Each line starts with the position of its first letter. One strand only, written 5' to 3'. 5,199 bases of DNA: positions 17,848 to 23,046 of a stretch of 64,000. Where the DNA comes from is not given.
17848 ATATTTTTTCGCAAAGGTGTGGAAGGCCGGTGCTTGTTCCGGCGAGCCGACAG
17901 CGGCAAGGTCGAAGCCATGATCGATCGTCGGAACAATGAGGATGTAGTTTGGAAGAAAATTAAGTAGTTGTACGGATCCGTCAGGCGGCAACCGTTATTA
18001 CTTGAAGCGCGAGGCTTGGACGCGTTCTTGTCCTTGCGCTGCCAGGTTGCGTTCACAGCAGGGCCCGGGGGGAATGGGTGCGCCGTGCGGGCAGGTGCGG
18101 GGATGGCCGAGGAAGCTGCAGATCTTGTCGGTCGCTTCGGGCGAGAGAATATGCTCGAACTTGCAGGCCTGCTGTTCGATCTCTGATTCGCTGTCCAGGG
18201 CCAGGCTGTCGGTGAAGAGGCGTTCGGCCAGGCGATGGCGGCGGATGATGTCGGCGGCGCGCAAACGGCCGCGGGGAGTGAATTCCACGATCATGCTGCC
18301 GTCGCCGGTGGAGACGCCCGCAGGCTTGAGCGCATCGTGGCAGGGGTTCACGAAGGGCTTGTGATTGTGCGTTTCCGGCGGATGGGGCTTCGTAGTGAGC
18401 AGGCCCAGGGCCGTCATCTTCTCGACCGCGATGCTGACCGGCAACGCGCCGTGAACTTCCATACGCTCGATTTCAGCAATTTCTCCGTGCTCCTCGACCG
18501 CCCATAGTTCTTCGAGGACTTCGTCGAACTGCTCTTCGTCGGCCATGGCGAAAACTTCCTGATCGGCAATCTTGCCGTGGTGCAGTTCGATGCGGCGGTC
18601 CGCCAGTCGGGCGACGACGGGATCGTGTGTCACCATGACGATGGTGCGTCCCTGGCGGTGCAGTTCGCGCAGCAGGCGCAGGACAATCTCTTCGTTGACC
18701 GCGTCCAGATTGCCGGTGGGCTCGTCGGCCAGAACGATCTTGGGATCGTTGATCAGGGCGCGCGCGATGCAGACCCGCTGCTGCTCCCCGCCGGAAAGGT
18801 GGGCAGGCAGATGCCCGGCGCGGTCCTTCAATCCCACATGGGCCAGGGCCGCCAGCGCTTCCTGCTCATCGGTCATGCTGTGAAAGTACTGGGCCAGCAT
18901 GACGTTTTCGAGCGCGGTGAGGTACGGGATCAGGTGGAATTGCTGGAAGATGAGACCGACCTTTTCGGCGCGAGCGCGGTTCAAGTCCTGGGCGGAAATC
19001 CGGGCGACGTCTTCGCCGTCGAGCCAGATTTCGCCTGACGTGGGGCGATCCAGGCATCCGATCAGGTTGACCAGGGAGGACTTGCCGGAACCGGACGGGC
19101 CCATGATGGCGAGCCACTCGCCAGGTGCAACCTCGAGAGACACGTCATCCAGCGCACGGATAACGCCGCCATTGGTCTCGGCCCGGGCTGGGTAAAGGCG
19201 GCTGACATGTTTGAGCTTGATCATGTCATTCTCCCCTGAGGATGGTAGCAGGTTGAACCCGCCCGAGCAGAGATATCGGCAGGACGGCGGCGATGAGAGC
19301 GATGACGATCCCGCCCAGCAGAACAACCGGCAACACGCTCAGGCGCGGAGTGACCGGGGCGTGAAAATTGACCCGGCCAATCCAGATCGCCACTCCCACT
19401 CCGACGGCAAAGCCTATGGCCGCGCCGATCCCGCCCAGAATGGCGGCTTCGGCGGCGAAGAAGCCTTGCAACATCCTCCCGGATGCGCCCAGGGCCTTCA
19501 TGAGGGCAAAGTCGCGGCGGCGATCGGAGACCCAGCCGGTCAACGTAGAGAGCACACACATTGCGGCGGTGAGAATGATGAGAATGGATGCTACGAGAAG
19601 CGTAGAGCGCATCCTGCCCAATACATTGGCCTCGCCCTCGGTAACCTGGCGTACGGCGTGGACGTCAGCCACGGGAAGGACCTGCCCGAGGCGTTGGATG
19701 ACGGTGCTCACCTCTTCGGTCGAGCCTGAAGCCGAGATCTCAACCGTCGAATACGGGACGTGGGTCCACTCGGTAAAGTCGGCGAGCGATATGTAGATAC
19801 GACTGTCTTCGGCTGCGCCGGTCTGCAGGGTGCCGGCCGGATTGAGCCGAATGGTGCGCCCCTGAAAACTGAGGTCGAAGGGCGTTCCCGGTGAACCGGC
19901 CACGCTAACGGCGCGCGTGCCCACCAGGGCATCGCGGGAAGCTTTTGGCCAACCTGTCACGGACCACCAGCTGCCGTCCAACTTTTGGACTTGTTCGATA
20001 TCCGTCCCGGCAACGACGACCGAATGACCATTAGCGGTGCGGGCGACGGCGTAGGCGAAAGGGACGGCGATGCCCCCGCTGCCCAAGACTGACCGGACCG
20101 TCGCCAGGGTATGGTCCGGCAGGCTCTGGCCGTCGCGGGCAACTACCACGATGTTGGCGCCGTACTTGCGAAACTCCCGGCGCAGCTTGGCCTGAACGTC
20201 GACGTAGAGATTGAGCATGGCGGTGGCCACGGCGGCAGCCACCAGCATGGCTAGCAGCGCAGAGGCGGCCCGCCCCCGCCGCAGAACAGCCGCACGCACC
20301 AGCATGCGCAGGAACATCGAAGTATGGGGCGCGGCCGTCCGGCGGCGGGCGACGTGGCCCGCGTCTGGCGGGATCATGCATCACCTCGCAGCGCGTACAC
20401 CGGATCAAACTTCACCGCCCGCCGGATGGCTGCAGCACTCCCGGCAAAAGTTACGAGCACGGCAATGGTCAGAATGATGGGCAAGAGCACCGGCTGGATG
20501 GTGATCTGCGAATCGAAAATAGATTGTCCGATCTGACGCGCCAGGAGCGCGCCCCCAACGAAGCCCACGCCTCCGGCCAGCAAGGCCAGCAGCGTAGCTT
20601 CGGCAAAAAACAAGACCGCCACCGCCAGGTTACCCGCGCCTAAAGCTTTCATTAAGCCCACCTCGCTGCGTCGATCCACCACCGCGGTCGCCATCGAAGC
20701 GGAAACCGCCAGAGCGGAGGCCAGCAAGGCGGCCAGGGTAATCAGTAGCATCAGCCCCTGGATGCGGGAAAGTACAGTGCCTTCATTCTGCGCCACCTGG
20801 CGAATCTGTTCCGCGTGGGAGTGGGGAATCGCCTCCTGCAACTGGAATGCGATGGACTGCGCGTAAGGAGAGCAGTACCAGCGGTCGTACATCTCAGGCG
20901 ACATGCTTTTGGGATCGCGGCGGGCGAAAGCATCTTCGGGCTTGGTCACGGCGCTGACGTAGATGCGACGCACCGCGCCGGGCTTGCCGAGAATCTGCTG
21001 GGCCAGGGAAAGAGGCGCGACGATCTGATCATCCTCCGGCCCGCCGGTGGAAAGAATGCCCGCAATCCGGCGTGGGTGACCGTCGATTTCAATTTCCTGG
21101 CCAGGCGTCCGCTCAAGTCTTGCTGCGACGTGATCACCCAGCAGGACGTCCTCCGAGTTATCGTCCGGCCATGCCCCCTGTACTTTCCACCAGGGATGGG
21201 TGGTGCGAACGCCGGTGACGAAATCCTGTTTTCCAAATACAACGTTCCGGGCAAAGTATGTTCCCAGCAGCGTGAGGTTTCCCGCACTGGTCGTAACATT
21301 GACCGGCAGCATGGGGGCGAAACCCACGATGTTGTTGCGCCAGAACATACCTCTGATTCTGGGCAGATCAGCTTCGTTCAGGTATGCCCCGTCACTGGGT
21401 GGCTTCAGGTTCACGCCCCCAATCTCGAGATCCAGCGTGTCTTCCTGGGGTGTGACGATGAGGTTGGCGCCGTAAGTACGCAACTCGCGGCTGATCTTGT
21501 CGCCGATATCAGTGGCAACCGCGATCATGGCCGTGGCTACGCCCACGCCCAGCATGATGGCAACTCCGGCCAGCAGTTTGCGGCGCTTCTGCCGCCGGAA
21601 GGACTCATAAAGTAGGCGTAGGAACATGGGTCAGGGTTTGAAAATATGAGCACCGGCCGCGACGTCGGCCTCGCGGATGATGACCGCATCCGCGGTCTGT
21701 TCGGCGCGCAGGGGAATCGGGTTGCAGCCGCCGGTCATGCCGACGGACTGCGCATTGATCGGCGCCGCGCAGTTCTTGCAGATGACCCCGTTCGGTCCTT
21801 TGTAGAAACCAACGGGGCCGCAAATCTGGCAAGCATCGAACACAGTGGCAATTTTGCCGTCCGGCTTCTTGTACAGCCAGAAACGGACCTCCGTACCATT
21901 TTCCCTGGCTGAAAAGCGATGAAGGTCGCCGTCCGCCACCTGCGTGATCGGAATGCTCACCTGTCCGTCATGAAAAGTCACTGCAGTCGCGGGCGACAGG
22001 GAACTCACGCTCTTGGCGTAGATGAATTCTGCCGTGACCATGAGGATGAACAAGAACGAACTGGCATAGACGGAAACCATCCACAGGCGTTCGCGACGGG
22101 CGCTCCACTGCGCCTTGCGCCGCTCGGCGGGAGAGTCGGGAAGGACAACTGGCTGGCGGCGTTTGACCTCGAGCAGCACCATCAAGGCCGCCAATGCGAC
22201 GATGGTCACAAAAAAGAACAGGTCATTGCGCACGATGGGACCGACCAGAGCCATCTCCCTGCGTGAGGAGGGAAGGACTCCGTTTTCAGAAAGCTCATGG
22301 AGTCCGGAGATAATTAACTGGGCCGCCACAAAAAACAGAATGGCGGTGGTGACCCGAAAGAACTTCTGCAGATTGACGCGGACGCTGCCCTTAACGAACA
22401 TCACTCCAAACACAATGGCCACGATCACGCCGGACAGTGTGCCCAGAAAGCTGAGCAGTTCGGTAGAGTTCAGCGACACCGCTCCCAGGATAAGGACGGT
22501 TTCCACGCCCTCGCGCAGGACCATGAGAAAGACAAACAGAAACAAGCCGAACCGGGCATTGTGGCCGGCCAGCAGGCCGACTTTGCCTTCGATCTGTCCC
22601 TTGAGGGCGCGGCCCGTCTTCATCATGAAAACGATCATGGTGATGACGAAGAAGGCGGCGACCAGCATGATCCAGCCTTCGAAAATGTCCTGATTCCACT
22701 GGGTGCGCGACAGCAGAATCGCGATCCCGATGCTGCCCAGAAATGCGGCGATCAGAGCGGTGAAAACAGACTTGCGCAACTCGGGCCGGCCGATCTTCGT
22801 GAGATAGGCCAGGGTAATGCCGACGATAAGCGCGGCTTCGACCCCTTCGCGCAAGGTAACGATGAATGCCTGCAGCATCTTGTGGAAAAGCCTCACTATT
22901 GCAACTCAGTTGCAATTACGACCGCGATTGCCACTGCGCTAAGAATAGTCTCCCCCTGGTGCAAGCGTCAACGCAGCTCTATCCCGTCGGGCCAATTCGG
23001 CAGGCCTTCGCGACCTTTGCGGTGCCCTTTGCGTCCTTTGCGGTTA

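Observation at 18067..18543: ABC ATPase carries a full DtxR/IdeR-like metal-sensor module at its C terminus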

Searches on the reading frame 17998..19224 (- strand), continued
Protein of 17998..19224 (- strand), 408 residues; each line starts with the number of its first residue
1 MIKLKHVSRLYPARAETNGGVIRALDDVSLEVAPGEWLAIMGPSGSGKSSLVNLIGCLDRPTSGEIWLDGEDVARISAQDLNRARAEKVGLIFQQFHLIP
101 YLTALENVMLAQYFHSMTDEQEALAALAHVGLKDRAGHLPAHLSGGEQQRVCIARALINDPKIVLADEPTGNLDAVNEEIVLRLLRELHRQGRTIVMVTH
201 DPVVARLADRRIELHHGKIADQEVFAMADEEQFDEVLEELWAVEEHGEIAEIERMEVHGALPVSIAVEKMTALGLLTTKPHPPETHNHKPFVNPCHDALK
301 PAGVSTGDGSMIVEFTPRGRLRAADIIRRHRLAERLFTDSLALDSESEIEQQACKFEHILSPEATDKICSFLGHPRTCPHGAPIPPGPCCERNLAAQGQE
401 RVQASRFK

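Call 62: list_cluster_members(proteins=[P0132, P0134, P0136, P0148, P0242, P0124, P0291, window:17998-19224:-])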
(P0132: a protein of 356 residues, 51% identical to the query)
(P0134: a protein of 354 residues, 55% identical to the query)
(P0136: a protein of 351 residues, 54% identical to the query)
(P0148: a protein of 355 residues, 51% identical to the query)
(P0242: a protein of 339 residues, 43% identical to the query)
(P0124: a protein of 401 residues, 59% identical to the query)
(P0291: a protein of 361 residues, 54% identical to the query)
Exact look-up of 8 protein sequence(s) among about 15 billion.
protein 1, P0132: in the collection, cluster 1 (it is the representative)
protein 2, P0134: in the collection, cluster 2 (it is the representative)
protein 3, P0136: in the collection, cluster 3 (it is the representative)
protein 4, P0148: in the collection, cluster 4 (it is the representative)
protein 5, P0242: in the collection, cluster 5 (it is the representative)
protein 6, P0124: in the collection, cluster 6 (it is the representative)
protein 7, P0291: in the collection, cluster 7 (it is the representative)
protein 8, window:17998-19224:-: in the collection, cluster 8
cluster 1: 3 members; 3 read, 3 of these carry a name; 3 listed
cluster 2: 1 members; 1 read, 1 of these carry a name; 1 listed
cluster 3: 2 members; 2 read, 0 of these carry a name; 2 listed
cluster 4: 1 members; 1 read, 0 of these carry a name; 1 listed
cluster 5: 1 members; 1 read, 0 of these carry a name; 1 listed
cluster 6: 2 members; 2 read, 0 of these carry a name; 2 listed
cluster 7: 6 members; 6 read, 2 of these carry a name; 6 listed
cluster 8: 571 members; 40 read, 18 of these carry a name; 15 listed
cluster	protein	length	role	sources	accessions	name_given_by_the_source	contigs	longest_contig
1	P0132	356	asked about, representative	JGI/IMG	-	putative ABC transport system ATP-binding protein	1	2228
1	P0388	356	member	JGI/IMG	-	putative ABC transport system ATP-binding protein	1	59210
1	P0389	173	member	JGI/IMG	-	putative ABC transport system ATP-binding protein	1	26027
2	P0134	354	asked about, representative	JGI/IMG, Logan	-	putative ABC transport system ATP-binding protein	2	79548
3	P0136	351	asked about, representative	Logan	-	-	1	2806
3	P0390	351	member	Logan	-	-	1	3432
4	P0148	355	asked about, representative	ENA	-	-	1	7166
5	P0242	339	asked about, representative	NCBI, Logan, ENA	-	-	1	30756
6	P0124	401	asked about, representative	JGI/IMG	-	-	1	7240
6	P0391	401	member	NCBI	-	-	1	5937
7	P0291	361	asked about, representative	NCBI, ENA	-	-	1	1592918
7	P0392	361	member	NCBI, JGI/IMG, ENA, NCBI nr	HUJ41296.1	MAG TPA: ATP-binding cassette domain-containing protein [Candidatus Acidoferrales ... | ATP-binding cassette domain-containing protein [Candidatus Acidoferrales bacterium]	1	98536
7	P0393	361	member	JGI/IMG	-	putative ABC transport system ATP-binding protein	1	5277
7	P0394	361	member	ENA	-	-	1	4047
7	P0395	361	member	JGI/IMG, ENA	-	-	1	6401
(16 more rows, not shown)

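Call 63: find_encoding_contigs(protein=P0134, flank=7000, max_places=1)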
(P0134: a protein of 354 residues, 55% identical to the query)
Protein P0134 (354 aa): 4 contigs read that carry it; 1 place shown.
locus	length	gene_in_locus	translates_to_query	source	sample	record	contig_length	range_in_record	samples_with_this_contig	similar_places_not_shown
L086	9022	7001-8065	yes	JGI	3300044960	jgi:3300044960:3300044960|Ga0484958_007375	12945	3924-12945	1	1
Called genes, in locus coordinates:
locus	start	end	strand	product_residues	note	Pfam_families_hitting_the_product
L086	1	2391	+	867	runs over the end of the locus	PF00246:Peptidase_M14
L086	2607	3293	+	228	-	PF01325:Fe_dep_repress, PF01047:MarR (weak), PF12802:MarR_2 (faint), PF02742:Fe_dep_repr_C, PF04023:FeoA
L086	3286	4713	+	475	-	PF03239:FTR1, PF10080:FtrD-like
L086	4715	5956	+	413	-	PF12704:MacB_PCD, PF02687:FtsX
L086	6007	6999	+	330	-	PF02687:FtsX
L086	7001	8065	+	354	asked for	PF00005:ABC_tran, PF13191:AAA_16 (weak), PF13304:AAA_21 (weak), PF02742:Fe_dep_repr_C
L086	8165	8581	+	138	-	-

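Call 64: find_encoding_contigs(protein=P0242, flank=7000, max_places=1)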
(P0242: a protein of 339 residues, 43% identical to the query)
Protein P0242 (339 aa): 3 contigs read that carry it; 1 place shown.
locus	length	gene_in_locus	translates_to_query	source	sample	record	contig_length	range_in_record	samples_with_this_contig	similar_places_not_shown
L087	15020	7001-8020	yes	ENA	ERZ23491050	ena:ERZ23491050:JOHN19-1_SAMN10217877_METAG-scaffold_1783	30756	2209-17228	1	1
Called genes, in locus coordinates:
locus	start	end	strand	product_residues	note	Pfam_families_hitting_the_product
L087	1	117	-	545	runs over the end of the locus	PF00118:Cpn60_TCP1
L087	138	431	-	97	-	PF00166:Cpn10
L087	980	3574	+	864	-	PF26550:Tricorn_2nd (weak), PF26549:Tricorn_N (weak), PF20434:BD-FAE (faint), PF00326:Peptidase_S9, PF01738:DLH (weak), PF03781:FGE-sulfatase (weak)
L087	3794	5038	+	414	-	PF03239:FTR1, PF10080:FtrD-like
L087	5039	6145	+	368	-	-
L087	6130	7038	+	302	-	-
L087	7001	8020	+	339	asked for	PF00005:ABC_tran, PF02463:SMC_N (weak), PF13304:AAA_21 (faint)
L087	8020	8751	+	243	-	PF01209:Ubie_methyltran, PF13489:Methyltransf_23, PF13847:Methyltransf_31, PF08241:Methyltransf_11, PF08242:Methyltransf_12, PF13649:Methyltransf_25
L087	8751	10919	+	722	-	PF05378:Hydant_A_N, PF01968:Hydantoinase_A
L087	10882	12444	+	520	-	PF02538:Hydantoinase_B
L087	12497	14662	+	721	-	PF19313:DUF5916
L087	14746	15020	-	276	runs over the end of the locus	PF01972:SDH_protease, PF00574:CLP_protease (weak), PF25145:NfeD1b_N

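Call 65: find_encoding_contigs(protein=P0388, flank=7000, max_places=1)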
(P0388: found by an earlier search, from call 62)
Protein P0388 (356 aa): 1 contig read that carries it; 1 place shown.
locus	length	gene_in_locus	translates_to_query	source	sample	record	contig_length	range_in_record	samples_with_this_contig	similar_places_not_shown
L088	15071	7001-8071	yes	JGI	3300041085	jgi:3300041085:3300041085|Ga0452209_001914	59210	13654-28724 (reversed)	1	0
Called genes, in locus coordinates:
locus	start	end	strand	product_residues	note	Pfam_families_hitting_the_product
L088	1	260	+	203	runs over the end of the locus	-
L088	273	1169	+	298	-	PF00892:EamA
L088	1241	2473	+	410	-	PF11376:DUF3179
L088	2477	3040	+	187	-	PF04636:PA26, PF02627:CMD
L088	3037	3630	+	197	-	PF00578:AhpC-TSA, PF08534:Redoxin, PF13098:Thioredoxin_2 (faint), PF13905:Thioredoxin_8 (weak)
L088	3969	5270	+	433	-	PF03239:FTR1, PF10080:FtrD-like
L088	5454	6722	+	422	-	PF12704:MacB_PCD, PF02687:FtsX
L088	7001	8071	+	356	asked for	PF00005:ABC_tran, PF02742:Fe_dep_repr_C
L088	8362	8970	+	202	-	PF00440:TetR_N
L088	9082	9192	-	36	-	-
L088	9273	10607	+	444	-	PF05201:GlutR_N, PF01488:Shikimate_DH, PF03807:F420_oxidored (faint), PF00745:GlutR_dimer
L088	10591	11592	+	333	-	PF01379:Porphobil_deam, PF03900:Porphobil_deamC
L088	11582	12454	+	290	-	PF02602:HEM4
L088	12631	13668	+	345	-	PF00490:ALAD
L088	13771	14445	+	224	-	PF06778:Chlor_dismutase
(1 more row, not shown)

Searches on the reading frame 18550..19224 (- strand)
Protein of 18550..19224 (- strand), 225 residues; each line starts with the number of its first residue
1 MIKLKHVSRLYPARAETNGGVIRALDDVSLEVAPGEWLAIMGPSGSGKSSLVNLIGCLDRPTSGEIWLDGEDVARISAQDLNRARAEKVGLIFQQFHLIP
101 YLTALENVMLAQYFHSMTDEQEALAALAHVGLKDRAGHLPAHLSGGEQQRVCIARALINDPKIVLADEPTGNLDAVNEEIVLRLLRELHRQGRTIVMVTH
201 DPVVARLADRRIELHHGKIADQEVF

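Call 57: search_solved_structures(query=window:18550-19224:-, max_evalue=1e-30)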
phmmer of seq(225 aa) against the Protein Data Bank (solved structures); distinct sequences matched with E-value up to 1e-30: 109 (the best 60 are shown).
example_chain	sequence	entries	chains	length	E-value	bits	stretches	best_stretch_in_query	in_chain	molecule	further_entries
1f3o_A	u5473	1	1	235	9.1e-58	198.7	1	1-223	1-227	HYPOTHETICAL ABC TRANSPORTER ATP-BINDING PROTEIN MJ0796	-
1l2t_A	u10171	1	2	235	2.4e-57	197.3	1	1-223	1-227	Hypothetical ABC transporter ATP-binding protein MJ0796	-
5xu1_A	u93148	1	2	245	4.6e-57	196.4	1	7-221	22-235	ABC transporter ATP-binding protein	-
3tif_A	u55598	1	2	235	4.3e-56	193.2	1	1-223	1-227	Uncharacterized ABC transporter ATP-binding protein MJ0796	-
5lj9_A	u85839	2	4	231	5e-55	189.7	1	2-220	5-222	Macrolide export ATP-binding/permease protein MacB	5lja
5nik_J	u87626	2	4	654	6.7e-54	186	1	2-220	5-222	Macrolide export ATP-binding/permease protein MacB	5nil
5lil_A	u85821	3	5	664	3.4e-51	177.2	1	21-220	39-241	Macrolide export ATP-binding/permease protein MacB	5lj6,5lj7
7v8l_D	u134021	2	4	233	5e-51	176.7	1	24-220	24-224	Lipoprotein-releasing system ATP-binding protein LolD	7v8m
7mdy_D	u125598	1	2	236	5.3e-51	176.6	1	24-220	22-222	Lipoprotein-releasing system ATP-binding protein LolD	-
9rlc_D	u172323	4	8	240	5.5e-51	176.5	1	24-220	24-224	Lipoprotein-releasing system ATP-binding protein LolD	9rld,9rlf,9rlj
9rle_D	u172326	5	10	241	5.6e-51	176.5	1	24-220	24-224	Lipoprotein-releasing system ATP-binding protein LolD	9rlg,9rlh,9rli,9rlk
7arh_F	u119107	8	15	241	5.6e-51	176.5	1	24-220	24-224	Lipoprotein-releasing system ATP-binding protein LolD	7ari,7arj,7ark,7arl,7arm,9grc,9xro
7v8i_D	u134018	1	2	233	1.3e-50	175.3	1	24-220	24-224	Lipoprotein-releasing system ATP-binding protein LolD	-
9gvk_D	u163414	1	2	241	1.5e-50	175.1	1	24-220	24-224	Lipoprotein-releasing system ATP-binding protein LolD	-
7mdx_D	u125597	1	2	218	4.6e-50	173.5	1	24-217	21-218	Lipoprotein-releasing system ATP-binding protein LolD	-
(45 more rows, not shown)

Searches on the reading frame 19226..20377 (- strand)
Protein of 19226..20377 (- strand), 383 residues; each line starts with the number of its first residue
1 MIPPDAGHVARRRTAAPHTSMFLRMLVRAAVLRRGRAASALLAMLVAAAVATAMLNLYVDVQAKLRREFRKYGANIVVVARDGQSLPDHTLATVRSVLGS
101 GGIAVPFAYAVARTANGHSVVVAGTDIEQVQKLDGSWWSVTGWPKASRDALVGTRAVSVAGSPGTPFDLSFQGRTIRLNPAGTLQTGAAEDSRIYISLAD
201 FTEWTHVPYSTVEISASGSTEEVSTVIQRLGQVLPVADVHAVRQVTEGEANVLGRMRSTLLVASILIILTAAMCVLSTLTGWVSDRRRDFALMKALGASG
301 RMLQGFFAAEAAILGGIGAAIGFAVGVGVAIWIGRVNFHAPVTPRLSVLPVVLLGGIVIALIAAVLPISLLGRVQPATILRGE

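Call 3: search_protein_families(library=pfam, proteins=[window:19226-20377:-], max_evalue=0.01)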
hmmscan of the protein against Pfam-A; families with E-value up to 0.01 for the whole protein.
window:19226-20377:- (383 aa): 3 families
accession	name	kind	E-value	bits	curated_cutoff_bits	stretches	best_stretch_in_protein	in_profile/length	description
PF02687.27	FtsX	-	2.9e-16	60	25.5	1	262-376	2-120/120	FtsX-like permease C-terminal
PF12704.14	MacB_PCD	-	0.00015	22.6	27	1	40-227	4-204/207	MacB-like periplasmic core domain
PF06236.17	MelC1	-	0.0015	19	27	0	111-140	57-86/115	Tyrosinase co-factor MelC1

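Call 56: search_protein_families(library=ncbifam, proteins=[window:19226-20377:-], max_evalue=0.00001)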
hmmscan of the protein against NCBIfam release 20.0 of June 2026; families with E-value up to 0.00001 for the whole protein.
window:19226-20377:- (383 aa): 7 families
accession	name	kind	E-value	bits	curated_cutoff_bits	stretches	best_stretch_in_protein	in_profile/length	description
TIGR03434.1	ADOP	subfamily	4.7e-09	34.9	622.3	1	191-383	612-803/803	ADOP family duplicated permease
TIGR02212.1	lolCE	equivalog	2.2e-08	33.5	362.45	1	257-378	266-397/411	lipoprotein-releasing ABC transporter permease subunit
NF038346.1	FtsX_actino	exception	5.6e-08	32.5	250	1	232-368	155-302/308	permease-like cell division protein FtsX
NF041854.1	ABC_perm_YbbP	equivalog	6.8e-08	30.9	999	1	224-373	651-801/806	putative ABC transporter permease subunit YbbP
NF038347.1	FtsX_Gpos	exception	2.5e-07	30.3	225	1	212-325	126-236/296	permease-like cell division protein FtsX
NF008357.0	PRK11146.1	exception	3.9e-07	29.2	439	1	256-331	268-343/414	lipoprotein-releasing ABC transporter permease subunit LolE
TIGR00439.2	FtsX_Gneg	equivalog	3.9e-06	26.3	255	1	212-335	121-245/292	permease-like cell division protein FtsX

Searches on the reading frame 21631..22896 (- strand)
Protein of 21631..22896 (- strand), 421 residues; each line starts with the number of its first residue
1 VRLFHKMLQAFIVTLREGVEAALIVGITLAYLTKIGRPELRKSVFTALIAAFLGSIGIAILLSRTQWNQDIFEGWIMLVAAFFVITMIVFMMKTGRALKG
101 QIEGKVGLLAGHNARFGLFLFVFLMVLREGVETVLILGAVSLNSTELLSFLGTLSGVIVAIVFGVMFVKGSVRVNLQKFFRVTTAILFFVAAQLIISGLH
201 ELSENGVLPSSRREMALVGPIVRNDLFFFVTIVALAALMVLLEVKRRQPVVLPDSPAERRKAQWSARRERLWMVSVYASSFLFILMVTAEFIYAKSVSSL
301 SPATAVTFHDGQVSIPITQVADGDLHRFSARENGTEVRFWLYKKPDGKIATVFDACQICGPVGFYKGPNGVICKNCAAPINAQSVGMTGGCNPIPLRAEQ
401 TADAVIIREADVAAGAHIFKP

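Call 3: search_protein_families(library=pfam, proteins=[window:21631-22896:-], max_evalue=0.01)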
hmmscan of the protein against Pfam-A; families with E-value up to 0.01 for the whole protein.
window:21631-22896:- (421 aa): 2 families
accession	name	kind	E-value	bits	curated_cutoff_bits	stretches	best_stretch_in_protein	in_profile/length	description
PF03239.20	FTR1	-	2.8e-37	129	25.3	1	7-206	1-213/284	Iron permease FTR1 family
PF10080.14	FtrD-like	-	8.9e-30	103.3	26.3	1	320-419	1-101/101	Membrane iron-sulfur containing protein FtrD-like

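Call 56: search_protein_families(library=ncbifam, proteins=[window:21631-22878:-], max_evalue=0.00001)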
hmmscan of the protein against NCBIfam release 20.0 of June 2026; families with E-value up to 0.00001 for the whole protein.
window:21631-22878:- (415 aa): 2 families
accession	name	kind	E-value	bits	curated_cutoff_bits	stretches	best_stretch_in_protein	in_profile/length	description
NF041756.1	EfeU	equivalog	5.7e-44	150.6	255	1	5-219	1-220/257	iron uptake transporter permease EfeU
TIGR00145.1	TIGR00145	subfamily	1.2e-38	133.4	303.8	1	1-203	4-212/282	EfeU/Ftr1 family ferrous iron transporter subunit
